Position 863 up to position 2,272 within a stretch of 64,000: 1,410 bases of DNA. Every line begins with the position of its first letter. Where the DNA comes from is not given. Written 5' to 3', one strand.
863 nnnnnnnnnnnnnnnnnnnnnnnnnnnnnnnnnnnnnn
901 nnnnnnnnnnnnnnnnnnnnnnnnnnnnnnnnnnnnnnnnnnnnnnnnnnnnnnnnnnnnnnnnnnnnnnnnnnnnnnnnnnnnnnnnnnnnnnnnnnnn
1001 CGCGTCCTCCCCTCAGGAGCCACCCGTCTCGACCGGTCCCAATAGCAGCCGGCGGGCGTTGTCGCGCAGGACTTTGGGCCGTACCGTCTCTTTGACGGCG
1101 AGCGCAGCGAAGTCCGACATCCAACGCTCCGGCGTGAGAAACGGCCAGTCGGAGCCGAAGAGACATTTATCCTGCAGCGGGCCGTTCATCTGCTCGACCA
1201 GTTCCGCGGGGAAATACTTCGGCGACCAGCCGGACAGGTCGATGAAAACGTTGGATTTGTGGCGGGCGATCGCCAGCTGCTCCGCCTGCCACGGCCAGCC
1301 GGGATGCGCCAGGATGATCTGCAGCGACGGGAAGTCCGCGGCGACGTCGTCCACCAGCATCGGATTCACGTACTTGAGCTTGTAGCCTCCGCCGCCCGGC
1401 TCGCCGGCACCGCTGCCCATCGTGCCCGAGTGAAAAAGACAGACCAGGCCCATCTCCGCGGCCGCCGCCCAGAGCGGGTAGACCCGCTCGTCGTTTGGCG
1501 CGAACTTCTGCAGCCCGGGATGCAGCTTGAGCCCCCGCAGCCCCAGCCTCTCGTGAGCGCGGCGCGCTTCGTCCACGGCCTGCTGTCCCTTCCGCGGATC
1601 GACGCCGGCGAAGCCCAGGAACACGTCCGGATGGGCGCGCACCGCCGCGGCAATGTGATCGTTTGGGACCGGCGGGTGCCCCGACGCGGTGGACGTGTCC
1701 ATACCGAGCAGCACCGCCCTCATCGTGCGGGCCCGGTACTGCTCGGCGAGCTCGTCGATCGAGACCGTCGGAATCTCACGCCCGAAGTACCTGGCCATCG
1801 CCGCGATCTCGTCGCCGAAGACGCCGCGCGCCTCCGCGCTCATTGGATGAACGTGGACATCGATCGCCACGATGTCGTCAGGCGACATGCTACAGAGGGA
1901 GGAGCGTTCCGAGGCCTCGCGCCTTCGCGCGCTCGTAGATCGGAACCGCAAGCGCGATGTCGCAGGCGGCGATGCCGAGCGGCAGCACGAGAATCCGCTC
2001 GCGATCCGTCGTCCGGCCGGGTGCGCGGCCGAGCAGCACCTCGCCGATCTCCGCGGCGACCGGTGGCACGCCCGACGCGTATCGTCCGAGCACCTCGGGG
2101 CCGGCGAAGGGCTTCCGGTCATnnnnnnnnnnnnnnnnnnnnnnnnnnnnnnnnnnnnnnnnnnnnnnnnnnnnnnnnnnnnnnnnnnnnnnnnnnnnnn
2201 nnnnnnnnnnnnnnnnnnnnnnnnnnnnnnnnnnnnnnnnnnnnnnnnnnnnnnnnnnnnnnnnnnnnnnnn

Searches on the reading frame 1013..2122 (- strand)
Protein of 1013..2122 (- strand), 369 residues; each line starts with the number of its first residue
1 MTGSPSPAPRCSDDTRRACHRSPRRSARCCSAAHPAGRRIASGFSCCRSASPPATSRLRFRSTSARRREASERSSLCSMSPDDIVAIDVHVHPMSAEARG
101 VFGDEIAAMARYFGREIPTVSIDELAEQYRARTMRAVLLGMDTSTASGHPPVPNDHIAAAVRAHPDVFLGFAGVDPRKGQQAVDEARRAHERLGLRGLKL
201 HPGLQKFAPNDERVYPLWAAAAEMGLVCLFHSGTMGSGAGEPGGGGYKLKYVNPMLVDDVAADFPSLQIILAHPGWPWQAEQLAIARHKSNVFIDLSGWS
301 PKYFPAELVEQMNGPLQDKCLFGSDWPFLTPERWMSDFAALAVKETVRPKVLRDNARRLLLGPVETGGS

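Call 14: search_protein_families(library=pfam, proteins=[window:1013-2122:-])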
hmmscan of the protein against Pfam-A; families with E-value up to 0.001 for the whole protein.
window:1013-2122:- (369 aa): 1 family
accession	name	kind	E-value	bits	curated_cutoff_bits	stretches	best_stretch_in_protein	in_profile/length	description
PF04909.20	Amidohydro_2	-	2e-53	182.5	26.4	1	87-360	1-287/289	Amidohydrolase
